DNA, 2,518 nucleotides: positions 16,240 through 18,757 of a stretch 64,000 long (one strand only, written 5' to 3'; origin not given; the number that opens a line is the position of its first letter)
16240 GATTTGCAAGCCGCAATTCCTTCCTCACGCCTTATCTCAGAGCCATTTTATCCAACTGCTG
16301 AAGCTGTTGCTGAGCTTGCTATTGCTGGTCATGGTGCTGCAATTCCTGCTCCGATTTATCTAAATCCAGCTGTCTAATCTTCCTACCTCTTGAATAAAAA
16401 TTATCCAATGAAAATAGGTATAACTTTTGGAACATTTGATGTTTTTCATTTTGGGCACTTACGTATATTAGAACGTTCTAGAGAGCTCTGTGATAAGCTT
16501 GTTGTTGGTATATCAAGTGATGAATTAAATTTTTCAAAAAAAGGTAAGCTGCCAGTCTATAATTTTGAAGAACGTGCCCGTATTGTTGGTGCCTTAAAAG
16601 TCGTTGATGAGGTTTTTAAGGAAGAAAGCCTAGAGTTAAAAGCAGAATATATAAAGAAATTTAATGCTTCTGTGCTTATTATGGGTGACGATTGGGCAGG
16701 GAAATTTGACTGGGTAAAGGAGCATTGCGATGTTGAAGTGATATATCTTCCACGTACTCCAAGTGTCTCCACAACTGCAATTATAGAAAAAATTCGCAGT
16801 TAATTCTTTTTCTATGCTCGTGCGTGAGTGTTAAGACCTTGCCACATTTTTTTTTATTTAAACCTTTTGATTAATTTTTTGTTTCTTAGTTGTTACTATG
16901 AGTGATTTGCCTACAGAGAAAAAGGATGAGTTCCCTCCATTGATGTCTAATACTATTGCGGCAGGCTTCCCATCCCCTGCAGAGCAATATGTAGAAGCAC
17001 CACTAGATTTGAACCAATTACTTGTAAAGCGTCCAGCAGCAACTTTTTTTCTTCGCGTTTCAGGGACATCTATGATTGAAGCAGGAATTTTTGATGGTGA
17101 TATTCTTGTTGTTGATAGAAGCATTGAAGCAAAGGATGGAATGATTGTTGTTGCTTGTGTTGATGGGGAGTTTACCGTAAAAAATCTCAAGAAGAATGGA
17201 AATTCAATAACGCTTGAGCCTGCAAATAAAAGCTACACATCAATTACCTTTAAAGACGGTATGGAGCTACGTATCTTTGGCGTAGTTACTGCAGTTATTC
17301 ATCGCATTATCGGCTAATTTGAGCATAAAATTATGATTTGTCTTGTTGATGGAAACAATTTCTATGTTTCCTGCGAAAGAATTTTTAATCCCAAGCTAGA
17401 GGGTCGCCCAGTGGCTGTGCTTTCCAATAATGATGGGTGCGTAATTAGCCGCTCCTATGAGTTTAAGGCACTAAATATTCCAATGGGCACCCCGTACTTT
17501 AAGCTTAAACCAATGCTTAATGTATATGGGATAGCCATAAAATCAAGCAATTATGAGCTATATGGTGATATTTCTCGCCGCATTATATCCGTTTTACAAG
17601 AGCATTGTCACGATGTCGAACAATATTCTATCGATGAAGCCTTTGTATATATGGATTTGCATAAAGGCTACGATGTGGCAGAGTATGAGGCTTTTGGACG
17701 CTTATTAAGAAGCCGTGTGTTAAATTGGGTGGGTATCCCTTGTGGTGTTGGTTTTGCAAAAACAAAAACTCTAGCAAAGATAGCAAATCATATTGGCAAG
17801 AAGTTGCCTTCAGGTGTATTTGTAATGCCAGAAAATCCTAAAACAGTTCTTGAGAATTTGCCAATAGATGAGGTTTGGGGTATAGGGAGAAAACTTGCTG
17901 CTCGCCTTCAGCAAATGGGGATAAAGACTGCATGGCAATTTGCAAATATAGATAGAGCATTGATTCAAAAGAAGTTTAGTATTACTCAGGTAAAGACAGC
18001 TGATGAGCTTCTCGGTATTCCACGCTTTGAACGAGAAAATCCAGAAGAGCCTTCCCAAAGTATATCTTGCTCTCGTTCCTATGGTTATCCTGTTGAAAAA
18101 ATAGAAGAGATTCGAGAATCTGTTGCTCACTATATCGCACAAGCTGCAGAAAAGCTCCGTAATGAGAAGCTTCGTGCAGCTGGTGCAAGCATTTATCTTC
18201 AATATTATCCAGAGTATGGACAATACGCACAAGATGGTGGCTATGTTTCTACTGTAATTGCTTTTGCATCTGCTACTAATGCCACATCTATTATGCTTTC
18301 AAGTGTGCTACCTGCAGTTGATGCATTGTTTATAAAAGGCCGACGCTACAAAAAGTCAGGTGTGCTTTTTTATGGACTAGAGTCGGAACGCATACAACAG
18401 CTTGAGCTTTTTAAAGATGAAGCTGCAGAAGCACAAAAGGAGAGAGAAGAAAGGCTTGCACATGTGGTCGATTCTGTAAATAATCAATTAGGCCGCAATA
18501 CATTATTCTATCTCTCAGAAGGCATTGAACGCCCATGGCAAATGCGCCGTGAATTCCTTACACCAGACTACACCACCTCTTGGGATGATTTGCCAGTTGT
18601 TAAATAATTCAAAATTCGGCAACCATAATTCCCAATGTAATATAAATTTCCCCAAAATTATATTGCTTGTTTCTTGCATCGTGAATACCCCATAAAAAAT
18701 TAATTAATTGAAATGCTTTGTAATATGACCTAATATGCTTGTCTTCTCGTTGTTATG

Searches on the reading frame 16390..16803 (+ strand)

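Call 73: search_protein_families(library=pfam, proteins=[window:16390-16803:+], max_evalue=0.001)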
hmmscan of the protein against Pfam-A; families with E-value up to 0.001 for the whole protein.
window:16390-16803:+ (137 aa): 1 family
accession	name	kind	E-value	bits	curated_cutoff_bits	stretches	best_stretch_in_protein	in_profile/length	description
PF01467.32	CTP_transf_like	-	4e-24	85.8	21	1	11-133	1-132/133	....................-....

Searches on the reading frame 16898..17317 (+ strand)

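Call 73: search_protein_families(library=pfam, proteins=[window:16898-17317:+], max_evalue=0.001)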
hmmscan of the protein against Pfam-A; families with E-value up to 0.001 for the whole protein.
window:16898-17317:+ (139 aa): 1 family
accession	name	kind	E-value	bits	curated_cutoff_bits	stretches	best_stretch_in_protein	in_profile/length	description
PF00717.28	Peptidase_S24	-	7.3e-32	109.9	23.3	1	14-130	1-115/116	Peptidase S24-like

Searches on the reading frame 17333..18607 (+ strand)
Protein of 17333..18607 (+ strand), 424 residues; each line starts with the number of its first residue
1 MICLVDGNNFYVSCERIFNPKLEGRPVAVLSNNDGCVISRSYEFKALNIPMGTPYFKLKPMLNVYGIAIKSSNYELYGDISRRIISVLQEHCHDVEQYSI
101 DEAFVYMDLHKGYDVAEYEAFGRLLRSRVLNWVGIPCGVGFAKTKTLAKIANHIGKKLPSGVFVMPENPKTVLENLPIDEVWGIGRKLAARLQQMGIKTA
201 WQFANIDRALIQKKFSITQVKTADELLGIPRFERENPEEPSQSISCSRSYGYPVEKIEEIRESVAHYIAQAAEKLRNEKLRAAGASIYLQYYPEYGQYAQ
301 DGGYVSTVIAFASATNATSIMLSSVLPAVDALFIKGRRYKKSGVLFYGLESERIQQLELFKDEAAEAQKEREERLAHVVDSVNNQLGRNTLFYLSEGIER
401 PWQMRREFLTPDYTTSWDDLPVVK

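Call 73: search_protein_families(library=pfam, proteins=[window:17333-18607:+], max_evalue=0.001)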
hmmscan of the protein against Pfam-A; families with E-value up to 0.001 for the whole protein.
window:17333-18607:+ (424 aa): 4 families
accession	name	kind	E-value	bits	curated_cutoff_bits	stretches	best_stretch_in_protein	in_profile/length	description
PF00817.25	IMS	-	2.7e-32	112.1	23.2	1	5-152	1-147/148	impB/mucB/samB family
PF13438.11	DUF4113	-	5e-20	71.7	24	1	373-423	1-51/51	Domain of unknown function (DUF4113)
PF11799.13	IMS_C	-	1e-14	55.3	20.7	1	242-359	2-109/109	impB/mucB/samB family C-terminal domain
PF11798.14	IMS_HHH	-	6.1e-09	36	24.4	1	170-197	5-32/32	IMS family HHH motif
